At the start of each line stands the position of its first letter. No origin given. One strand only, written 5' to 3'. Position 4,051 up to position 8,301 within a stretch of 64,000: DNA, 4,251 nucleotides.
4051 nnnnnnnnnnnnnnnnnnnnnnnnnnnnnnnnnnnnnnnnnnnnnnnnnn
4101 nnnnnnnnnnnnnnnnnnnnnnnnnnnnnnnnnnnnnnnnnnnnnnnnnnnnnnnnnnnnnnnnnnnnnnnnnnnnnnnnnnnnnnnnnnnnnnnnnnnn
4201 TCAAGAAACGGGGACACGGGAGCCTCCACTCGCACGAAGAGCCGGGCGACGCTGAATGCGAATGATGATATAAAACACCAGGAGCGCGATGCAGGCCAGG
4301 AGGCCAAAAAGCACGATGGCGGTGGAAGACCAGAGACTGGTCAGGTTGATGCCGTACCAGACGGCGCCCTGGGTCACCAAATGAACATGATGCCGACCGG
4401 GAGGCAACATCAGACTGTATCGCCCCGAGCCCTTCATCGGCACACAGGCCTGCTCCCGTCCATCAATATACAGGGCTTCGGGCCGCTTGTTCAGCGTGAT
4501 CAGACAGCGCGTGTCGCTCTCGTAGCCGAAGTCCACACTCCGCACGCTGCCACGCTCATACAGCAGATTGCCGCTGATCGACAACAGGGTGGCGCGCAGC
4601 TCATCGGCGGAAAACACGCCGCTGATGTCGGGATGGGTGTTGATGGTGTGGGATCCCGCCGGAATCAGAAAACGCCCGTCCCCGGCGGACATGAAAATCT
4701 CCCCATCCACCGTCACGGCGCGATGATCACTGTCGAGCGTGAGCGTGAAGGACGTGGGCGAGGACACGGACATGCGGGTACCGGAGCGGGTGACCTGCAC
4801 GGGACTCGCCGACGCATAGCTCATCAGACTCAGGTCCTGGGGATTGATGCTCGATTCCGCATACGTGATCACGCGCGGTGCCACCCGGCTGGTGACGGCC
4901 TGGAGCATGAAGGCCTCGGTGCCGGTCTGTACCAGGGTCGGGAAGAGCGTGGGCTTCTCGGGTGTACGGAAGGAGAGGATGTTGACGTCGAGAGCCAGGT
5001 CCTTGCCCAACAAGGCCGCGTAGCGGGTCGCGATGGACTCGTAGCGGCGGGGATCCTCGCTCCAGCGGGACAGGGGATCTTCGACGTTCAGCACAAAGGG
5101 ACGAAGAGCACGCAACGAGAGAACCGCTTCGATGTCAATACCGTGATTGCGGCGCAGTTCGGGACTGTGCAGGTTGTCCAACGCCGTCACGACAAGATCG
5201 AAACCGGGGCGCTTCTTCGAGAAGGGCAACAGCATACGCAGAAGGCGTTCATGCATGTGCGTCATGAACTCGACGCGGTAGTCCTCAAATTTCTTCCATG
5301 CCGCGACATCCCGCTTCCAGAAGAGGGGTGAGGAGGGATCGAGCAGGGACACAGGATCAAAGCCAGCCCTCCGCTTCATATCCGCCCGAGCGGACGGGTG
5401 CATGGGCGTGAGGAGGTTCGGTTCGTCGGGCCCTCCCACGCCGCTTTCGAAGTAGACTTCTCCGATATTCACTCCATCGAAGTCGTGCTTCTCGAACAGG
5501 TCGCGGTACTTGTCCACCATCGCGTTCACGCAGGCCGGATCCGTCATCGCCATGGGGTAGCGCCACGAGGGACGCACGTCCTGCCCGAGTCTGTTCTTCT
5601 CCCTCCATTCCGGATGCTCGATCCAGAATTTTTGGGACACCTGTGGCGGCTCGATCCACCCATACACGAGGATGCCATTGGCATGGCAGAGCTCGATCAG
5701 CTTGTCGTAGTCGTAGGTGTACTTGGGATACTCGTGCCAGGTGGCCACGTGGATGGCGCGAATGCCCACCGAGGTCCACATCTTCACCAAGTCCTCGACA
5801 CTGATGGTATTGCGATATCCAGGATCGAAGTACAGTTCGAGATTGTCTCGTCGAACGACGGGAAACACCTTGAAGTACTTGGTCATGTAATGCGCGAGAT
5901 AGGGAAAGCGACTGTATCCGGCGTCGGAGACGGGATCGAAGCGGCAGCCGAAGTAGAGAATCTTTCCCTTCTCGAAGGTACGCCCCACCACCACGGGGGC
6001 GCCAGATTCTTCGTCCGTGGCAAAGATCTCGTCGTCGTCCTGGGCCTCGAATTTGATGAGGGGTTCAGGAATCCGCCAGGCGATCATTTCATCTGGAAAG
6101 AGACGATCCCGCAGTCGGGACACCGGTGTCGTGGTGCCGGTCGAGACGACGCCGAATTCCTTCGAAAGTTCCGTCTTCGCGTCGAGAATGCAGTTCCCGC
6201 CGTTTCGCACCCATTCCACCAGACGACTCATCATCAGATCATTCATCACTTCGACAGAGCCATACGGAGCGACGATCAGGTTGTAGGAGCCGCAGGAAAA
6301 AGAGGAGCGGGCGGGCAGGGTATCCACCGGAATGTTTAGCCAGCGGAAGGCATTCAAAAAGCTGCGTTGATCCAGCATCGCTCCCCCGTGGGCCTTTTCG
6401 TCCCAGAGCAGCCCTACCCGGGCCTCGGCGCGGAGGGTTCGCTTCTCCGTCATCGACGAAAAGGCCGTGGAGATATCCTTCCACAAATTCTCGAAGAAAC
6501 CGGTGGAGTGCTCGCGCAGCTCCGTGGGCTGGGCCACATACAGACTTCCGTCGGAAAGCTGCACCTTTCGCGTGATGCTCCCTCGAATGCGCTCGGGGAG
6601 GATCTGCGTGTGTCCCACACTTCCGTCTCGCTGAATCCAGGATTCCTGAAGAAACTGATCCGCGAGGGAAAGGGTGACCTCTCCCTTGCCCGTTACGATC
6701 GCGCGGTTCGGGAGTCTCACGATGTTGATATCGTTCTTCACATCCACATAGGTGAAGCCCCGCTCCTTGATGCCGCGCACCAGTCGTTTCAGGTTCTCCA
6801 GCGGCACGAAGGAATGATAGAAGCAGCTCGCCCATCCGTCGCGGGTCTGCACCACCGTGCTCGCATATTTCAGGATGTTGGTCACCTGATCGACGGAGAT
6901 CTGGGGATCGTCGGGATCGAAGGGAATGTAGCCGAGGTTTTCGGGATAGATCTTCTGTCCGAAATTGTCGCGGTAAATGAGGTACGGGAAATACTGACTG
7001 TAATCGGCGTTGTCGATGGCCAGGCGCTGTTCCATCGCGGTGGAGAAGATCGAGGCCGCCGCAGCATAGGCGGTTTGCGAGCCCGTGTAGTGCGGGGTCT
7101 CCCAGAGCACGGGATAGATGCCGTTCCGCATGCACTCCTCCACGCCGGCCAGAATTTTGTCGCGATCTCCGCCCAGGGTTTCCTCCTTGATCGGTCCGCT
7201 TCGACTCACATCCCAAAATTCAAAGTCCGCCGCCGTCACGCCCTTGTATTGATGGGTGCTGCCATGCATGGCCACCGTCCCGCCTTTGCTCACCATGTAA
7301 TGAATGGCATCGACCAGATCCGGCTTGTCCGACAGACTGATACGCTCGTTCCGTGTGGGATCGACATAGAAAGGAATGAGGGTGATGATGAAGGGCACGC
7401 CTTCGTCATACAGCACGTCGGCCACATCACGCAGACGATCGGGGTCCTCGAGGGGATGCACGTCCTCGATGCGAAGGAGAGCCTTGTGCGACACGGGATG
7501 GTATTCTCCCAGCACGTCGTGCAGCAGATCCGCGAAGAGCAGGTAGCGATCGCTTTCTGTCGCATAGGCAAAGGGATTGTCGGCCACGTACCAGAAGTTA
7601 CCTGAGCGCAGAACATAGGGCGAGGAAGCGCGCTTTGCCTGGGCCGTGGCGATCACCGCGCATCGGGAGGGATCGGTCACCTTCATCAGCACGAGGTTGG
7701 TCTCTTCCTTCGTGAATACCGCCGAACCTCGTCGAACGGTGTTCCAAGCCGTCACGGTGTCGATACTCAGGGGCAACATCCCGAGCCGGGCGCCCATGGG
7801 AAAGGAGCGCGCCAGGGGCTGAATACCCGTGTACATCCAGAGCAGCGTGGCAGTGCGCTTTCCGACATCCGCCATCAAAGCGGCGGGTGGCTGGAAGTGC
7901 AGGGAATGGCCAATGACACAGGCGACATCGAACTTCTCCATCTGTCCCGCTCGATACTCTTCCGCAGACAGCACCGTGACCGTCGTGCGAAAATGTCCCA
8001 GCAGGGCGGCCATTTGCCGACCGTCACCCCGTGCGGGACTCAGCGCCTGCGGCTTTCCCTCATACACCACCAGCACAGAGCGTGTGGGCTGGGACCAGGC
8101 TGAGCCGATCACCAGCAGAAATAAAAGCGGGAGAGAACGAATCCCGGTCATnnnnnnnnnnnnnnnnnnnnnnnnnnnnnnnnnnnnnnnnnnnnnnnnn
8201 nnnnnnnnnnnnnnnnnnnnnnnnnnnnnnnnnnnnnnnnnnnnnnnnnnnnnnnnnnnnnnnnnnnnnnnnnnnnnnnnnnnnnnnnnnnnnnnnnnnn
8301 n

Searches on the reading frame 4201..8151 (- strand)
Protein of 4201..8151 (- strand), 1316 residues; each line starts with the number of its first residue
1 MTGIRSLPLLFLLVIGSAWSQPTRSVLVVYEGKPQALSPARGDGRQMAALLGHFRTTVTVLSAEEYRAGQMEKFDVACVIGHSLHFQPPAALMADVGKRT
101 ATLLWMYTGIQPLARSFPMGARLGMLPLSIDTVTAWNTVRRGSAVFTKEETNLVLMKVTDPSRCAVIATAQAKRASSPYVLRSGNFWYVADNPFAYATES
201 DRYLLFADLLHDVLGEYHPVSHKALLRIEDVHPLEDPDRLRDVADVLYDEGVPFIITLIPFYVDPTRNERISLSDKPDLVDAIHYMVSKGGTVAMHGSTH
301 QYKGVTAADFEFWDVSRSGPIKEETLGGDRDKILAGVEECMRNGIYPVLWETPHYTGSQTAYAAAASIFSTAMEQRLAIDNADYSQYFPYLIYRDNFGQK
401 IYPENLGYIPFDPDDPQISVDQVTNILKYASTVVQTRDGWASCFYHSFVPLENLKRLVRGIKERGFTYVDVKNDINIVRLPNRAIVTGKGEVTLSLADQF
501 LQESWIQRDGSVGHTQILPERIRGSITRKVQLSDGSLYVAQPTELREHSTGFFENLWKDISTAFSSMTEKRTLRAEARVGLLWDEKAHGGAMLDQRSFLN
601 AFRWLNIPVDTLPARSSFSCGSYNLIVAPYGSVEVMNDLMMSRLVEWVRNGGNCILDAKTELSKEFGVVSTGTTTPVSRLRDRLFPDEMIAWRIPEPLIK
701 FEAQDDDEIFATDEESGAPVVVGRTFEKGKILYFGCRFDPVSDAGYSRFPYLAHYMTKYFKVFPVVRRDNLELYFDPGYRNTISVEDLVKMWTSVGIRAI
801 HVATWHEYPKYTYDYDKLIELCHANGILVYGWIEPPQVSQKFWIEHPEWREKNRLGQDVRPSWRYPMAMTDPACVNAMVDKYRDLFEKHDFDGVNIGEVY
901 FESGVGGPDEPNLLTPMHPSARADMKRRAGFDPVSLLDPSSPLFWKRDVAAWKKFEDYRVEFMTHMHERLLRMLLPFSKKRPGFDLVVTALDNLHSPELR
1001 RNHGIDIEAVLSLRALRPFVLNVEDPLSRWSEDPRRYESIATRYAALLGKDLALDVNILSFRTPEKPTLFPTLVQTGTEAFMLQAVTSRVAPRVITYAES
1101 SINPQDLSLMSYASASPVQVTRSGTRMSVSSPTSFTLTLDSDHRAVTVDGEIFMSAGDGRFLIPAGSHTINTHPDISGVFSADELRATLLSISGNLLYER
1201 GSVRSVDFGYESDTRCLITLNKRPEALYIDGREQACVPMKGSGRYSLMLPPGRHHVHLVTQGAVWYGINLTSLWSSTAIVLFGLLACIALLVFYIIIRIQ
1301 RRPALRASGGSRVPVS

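Call 4: search_protein_families(library=pfam, proteins=[window:4201-8151:-], max_evalue=0.1)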
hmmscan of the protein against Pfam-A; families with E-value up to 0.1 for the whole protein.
window:4201-8151:- (1316 aa): 4 families
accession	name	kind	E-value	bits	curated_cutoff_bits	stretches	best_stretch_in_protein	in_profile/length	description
PF10096.14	DUF2334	-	1.9e-47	162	26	1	223-460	1-202/203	Uncharacterized protein conserved in bacteria (DUF2334)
PF08532.16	Glyco_hydro_42M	-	2.2e-08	34.3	25.8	1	596-663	33-96/207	Beta-galactosidase trimerisation domain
PF24157.1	DUF7408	-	0.017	15.6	27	0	621-736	36-154/174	Domain of unknown function (DUF7408)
PF21711.3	DCTN5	-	0.097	12.8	40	0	614-685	23-92/182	Dynactin subunit 5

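Call 5: search_protein_families(library=ncbifam, proteins=[window:4201-8151:-], max_evalue=0.1)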
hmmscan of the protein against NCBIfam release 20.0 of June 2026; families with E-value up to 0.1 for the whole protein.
window:4201-8151:- (1316 aa): 0 families

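Call 22: search_solved_structures(query=window:4201-8151:-, max_evalue=0.01)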
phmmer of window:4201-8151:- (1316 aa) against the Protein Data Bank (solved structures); distinct sequences matched with E-value up to 0.01: 0.

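Call 95: search_solved_structures(query=A5, max_evalue=1)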
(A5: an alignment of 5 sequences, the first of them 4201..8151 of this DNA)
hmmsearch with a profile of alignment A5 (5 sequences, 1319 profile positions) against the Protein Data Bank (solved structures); distinct sequences matched with E-value up to 1: 5.
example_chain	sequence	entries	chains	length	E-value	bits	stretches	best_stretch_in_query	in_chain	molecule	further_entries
4oif_A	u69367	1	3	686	1.2e-06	29.3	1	564-746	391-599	Beta-galactosidase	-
5dfa_A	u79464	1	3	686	1.2e-06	29.3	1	564-746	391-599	Beta-galactosidase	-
5xb7_A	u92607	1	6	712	0.015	15.7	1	602-672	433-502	Beta-galactosidase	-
6jfv_B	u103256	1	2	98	0.76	10.1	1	982-1069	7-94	Keratin, type II cytoskeletal 5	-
3tnu_B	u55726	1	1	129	0.83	10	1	978-1069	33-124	Keratin, type II cytoskeletal 5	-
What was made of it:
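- On Synthase-dependent exopolysaccharide secretion system: Among solved structures, only GH42 beta-galactosidases (their non-catalytic middle domain, cf. call 4) scored below E 0.1 (call 95).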

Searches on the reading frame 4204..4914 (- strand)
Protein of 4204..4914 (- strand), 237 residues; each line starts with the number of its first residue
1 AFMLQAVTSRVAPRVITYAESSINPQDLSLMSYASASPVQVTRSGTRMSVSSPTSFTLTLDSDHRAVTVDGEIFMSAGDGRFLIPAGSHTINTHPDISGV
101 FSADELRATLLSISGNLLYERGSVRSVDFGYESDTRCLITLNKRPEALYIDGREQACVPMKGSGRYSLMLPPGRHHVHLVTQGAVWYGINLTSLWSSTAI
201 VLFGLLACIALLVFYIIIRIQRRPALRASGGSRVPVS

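Call 55: search_protein_families(library=pfam, proteins=[window:4204-4914:-], max_evalue=10)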
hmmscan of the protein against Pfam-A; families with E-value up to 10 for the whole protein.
seq(237 aa): 3 families
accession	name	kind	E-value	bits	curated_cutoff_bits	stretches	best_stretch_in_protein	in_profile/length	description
PF22068.2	Androglobin_II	-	0.11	12.9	27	1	167-193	87-113/125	Androglobin, domain II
PF11025.13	GP40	-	0.13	12.4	21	1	22-81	66-123/164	Glycoprotein GP40 of Cryptosporidium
PF19217.5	CoV_NSP4_N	-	0.17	11.5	25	1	174-222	232-280/353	Coronavirus replicase NSP4, N-terminal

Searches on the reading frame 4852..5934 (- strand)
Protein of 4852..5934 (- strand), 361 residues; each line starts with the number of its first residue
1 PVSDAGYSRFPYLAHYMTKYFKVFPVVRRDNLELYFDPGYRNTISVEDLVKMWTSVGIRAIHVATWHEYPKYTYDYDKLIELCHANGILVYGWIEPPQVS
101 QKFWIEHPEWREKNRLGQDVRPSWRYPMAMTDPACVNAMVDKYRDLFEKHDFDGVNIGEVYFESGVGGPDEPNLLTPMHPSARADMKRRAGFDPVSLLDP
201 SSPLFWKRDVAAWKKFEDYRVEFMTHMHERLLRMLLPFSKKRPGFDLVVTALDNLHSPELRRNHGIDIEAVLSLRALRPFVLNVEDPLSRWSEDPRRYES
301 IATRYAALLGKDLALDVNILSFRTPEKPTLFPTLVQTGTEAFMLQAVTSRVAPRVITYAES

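Call 55: search_protein_families(library=pfam, proteins=[window:4852-5934:-], max_evalue=10)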
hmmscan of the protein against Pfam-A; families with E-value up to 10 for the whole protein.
seq(361 aa): 1 family
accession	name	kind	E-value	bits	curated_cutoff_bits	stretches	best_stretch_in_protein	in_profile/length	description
PF14871.12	GHL6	-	0.0022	18.7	35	1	68-155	37-128/132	Hypothetical glycosyl hydrolase 6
